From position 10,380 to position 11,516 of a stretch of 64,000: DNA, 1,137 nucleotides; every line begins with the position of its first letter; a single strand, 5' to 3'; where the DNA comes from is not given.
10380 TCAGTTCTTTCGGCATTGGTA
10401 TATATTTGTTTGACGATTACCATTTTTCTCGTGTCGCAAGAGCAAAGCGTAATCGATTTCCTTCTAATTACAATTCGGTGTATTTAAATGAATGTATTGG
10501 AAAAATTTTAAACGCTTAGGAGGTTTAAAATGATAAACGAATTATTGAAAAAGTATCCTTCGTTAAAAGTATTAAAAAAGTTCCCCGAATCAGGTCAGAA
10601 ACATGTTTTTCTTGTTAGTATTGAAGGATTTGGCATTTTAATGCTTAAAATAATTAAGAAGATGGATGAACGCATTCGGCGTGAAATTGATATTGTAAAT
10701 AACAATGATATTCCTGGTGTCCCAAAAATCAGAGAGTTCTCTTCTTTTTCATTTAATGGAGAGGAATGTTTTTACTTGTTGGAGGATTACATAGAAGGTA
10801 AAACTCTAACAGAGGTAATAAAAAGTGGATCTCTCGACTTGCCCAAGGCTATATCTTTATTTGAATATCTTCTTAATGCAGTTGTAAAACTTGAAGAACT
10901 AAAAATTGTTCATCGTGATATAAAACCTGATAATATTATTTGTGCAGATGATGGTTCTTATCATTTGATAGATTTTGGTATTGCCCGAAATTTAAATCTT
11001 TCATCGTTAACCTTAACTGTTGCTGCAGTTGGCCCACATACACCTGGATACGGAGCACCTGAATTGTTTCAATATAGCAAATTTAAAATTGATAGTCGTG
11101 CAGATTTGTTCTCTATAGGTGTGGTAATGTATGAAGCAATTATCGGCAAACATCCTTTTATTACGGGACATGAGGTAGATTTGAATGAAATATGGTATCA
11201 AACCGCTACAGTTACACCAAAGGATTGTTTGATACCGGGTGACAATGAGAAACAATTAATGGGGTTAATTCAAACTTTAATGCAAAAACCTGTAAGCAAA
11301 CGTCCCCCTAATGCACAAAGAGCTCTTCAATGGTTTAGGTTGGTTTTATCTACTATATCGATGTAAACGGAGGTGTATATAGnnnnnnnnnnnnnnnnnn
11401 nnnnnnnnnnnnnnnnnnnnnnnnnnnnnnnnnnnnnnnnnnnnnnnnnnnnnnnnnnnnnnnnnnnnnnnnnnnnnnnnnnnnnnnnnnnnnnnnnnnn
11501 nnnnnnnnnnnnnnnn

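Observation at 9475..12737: Compact four-gene operon XRE-HTH / wHTH nuclease-like / bare Hanks kinase / unknown 403-aa protein: candidate undescribed conflict (defence) system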

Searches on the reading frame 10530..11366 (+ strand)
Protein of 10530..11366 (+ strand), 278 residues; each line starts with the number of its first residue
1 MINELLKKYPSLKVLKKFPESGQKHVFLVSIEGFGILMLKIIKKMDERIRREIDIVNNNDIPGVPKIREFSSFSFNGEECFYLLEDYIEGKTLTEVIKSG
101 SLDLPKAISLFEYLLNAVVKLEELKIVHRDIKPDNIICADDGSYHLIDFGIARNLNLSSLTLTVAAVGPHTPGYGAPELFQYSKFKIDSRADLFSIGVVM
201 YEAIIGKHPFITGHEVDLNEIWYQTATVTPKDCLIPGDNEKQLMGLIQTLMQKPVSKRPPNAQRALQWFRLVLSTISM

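Call 4: search_protein_families(library=pfam, proteins=[window:10530-11366:+], max_evalue=0.1)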
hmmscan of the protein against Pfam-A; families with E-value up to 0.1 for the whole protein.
window:10530-11366:+ (278 aa): 7 families
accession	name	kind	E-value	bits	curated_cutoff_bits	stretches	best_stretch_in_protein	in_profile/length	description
PF00069.31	Pkinase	-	9.8e-32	110.8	31.7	1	42-265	38-257/263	Protein kinase domain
PF07714.23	PK_Tyr_Ser-Thr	-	1.5e-16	60.9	23.1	1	46-259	45-249/258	Protein tyrosine and serine/threonine kinase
PF01636.29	APH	-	0.00029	21.1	23.2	1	97-153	139-198/239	Phosphotransferase enzyme family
PF03109.22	ABC1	-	0.0014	18.3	22.9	1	83-156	145-218/244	ABC1 atypical kinase-like domain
PF10707.15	YrbL-PhoP_reg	-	0.022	14.9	31.5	1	91-143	94-142/185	PhoP regulatory network protein YrbL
PF13095.12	FTA2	-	0.054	13.6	30.2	0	96-151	157-212/214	Kinetochore Sim4 complex subunit FTA2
PF01163.29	RIO1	-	0.088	12.9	22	0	106-150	105-149/187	RIO domain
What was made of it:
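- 10530..11366 (+): K: 278-aa Hanks-type Ser/Thr protein kinase, catalytic domain only. Pkinase E = 1e-31 (call 4).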

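Call 5: search_protein_families(library=padloc, proteins=[window:10530-11366:+], max_evalue=0.1)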
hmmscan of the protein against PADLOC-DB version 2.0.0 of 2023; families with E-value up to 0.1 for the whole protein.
window:10530-11366:+ (278 aa): 37 families (the best 25 are shown)
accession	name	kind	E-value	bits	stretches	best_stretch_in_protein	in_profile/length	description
PDLC04042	PD-T4-6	-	1.2e-38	131.4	1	43-265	50-265/292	-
PDLC04053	PD-T4-6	-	4.3e-37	126.2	1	43-264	50-263/311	-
PDLC04138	mad6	-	5.5e-36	122.7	1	39-272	81-313/659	mads_6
PDLC04047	PD-T4-6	-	3.3e-32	109.9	1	45-212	54-214/327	-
PDLC04060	PD-T4-6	-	3e-31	106.9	1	78-233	80-232/486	-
PDLC04061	PD-T4-6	-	7e-31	106.3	1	75-254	89-265/510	-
PDLC04043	PD-T4-6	-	1.6e-29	101.3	1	44-214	57-221/452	-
PDLC04056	PD-T4-6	-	1.7e-29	101.2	1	39-209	35-209/415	-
PDLC04058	PD-T4-6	-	3e-29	100.4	1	13-211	14-223/460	-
PDLC04057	PD-T4-6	-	3.5e-28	96.8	1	78-262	80-260/443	-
PDLC04064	PD-T4-6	-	1.4e-27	94.6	1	79-212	93-222/369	-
PDLC04044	PD-T4-6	-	1.5e-27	94.7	1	43-270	78-290/372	-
PDLC04054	PD-T4-6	-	2.1e-27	94.4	1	45-219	53-224/347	-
PDLC04048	PD-T4-6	-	3.3e-26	90.5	1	50-211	59-213/354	-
PDLC04052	PD-T4-6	-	3.8e-26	90.3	1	48-261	55-261/496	-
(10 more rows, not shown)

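Call 6: search_protein_families(library=ncbifam, proteins=[window:10530-11366:+], max_evalue=0.1)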
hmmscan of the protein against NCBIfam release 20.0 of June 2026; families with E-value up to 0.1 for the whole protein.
window:10530-11366:+ (278 aa): 22 families
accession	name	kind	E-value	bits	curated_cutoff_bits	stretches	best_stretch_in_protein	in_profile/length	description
NF033483.0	PknB_PASTA_kin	equivalog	9.4e-32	110.8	450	1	77-266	78-262/563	Stk1 family PASTA domain-containing Ser/Thr kinase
NF047741.1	antiphage_MADS6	equivalog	2.3e-28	99.1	460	2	125-273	319-461/612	methylation-associated defense system protein kinase MAD6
NF052427.1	StpK7MSMEG_1200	equivalog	1.3e-21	76.7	900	1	45-212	50-211/601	serine/threonine protein kinase StpK7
NF038150.1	lanthi_synth_IV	equivalog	8.3e-21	74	650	1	75-266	262-450/851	class IV lanthionine synthetase LanL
NF033442.0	BREX_PglW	equivalog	2.2e-15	55.5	990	1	82-263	585-760/1391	BREX system serine/threonine kinase PglW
TIGR03903.1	TOMM_kin_cyc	equivalog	2.3e-15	55.6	705.75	1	47-270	23-245/1267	TOMM system kinase/cyclase fusion protein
NF053615.1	SerThrKinAfsKStmc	equivalog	3.9e-14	52.3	1300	1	114-262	121-258/809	protein serine/threonine kinase AfsK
NF038151.1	lanthi_synth_III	equivalog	3.4e-09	35.7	575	1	47-205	268-424/833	class III lanthionine synthetase LanKC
NF043056.1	T4SS_LegK1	equivalog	1.5e-08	33.7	550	1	100-200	183-280/516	Dot/Icm T4SS effector kinase LegK1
TIGR03724.2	arch_bud32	equivalog_domain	3.7e-08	33.1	125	1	79-154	66-133/193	KEOPS complex kinase/ATPase Bud32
NF011463.0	PRK14879.1-4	equivalog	7.5e-07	28.8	188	1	83-153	95-161/237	Kae1-associated kinase Bud32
NF011460.0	PRK14879.1-1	equivalog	1.7e-06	27.4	199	1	81-154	86-159/232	Kae1-associated kinase Bud32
NF011464.0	PRK14879.1-7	equivalog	7.3e-06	25.9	246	1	73-153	74-150/221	Kae1-associated kinase Bud32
NF009651.0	PRK13184.1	equivalog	1.8e-05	22.9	839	1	46-210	46-231/932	serine/threonine-protein kinase PknD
NF011462.0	PRK14879.1-3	equivalog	0.00019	21.2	174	1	81-152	67-128/192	Kae1-associated kinase Bud32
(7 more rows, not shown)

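Call 40: search_protein_families(library=phrogs, proteins=[window:10530-11366:+], max_evalue=0.1)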
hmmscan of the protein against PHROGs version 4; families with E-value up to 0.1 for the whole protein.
window:10530-11366:+ (278 aa): 6 families
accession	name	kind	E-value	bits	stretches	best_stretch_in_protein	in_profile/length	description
phrog_2361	-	other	2.6e-31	110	1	44-212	53-217/415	serine-threonine kinase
phrog_4972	-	unknown function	1.9e-08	34.6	1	47-212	166-322/501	-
phrog_14300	-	unknown function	4.9e-05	24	1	47-166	166-280/290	-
phrog_3297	-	other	0.00037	21.4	1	111-151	71-111/160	kinase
phrog_9248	-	unknown function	0.0047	16.7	1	124-162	282-320/439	-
phrog_3043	-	other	0.088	13.1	0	84-165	182-263/376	kinase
